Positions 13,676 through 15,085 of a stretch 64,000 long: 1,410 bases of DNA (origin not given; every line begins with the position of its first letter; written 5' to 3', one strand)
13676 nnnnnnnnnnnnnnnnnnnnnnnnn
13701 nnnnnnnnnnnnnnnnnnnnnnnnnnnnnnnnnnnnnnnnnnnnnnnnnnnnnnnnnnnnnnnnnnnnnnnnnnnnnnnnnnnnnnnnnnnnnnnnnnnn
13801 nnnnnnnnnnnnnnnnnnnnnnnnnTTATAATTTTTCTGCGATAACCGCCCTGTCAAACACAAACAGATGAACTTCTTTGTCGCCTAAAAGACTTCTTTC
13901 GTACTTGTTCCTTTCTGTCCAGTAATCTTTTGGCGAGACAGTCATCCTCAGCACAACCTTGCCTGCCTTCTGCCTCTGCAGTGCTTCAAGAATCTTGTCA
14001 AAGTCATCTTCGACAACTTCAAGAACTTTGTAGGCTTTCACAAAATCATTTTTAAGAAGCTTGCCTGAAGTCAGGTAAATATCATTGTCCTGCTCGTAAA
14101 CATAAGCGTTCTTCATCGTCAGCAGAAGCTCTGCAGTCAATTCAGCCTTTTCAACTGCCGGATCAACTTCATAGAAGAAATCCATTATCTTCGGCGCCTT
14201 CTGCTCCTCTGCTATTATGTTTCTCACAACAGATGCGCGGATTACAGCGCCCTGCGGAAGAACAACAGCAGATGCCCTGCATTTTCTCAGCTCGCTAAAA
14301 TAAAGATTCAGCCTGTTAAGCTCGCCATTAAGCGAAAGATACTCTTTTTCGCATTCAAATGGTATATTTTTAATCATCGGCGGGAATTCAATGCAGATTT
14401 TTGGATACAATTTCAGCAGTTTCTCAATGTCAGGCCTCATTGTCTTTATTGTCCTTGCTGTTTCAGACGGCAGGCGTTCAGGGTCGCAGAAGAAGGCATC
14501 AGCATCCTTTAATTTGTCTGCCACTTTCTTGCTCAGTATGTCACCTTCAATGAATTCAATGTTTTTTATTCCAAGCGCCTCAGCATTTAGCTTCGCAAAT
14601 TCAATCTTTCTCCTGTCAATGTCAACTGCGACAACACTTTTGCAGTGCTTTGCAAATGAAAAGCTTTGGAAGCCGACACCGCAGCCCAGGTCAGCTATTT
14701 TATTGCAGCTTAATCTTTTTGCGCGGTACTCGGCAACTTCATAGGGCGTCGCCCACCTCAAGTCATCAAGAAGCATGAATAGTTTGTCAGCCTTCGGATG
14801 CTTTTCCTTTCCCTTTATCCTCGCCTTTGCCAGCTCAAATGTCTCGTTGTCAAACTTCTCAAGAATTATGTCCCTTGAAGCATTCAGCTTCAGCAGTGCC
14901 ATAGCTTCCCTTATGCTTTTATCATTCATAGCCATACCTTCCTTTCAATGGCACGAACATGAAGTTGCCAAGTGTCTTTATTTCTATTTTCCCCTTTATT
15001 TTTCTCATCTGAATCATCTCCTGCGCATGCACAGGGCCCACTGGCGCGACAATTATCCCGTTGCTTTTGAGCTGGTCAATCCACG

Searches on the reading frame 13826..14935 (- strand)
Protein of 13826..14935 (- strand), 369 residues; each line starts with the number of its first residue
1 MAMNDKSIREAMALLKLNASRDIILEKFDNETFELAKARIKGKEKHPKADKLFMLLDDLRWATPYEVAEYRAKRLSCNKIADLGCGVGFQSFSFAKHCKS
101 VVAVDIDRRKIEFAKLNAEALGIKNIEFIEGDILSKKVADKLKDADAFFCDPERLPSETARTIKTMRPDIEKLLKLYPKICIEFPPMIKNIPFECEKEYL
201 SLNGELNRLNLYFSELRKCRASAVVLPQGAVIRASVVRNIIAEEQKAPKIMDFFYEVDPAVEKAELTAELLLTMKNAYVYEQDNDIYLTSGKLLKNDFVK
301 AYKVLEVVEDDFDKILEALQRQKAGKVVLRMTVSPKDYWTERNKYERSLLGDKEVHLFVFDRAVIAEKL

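Call 54: search_protein_families(library=ncbifam, proteins=[window:13826-14935:-])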
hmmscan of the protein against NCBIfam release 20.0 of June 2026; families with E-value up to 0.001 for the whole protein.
window:13826-14935:- (369 aa): 26 families (the best 25 are shown)
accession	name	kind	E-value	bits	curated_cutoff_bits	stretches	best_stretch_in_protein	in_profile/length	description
NF011529.0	PRK14968.1-3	equivalog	1.5e-11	44.1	162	1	78-141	36-98/198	putative methyltransferase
TIGR00479.1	rumA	equivalog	5.3e-11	42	183.55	1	78-168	295-389/432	23S rRNA (uracil(1939)-C(5))-methyltransferase RlmD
TIGR03534.1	RF_mod_PrmC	equivalog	3.3e-09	36.6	199.1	1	76-152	88-164/253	peptide chain release factor N(5)-glutamine methyltransferase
TIGR00755.1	ksgA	equivalog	5.1e-09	35.8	171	1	77-143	30-94/256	16S rRNA (adenine(1518)-N(6)/adenine(1519)-N(6))-dimethyltransferase RsmA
TIGR02021.1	BchM-ChlM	equivalog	6.8e-09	35.5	158.9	1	74-137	52-116/218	magnesium protoporphyrin IX methyltransferase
TIGR01983.1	UbiG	equivalog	6.4e-08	32.2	102.95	1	72-133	45-106/228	bifunctional 2-polyprenyl-6-hydroxyphenol methylase/3-demethylubiquinol 3-O-methyltransferase UbiG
TIGR02469.1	CbiT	equivalog_domain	1.4e-07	31.8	78.3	1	78-149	21-93/124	precorrin-6Y C5,15-methyltransferase (decarboxylating) subunit CbiT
TIGR04290.1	meth_Rta_06860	hypoth_equivalog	1.8e-07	30.8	300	1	66-134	39-107/226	TIGR04290 family methyltransferase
NF009639.0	PRK13168.1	equivalog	3.7e-07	29.4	458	1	78-155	302-381/446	23S rRNA (uracil(1939)-C(5))-methyltransferase RlmD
TIGR00536.1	hemK_fam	subfamily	3.9e-07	29.4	115.5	1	77-141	115-182/286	HemK family protein methyltransferase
NF008823.0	PRK11873.1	subfamily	1.3e-06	28.1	263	1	78-141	79-145/272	arsenite methyltransferase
TIGR04345.1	ovoA_Cterm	equivalog_domain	3.2e-06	26.8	170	1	73-121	38-86/242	putative 4-mercaptohistidine N1-methyltransferase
TIGR00537.1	hemK_rel_arch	hypoth_equivalog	1.5e-05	24.8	87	1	77-141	20-82/179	HemK2/MTQ2 family protein methyltransferase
NF000499.2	Erm23S_rRNA_broad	equivalog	1.9e-05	24.2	212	1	78-138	25-83/244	23S ribosomal RNA methyltransferase Erm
NF002909.0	PRK03522.2-1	equivalog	6.9e-05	22.2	553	1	67-136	223-292/374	23S rRNA (uracil(747)-C(5))-methyltransferase RlmC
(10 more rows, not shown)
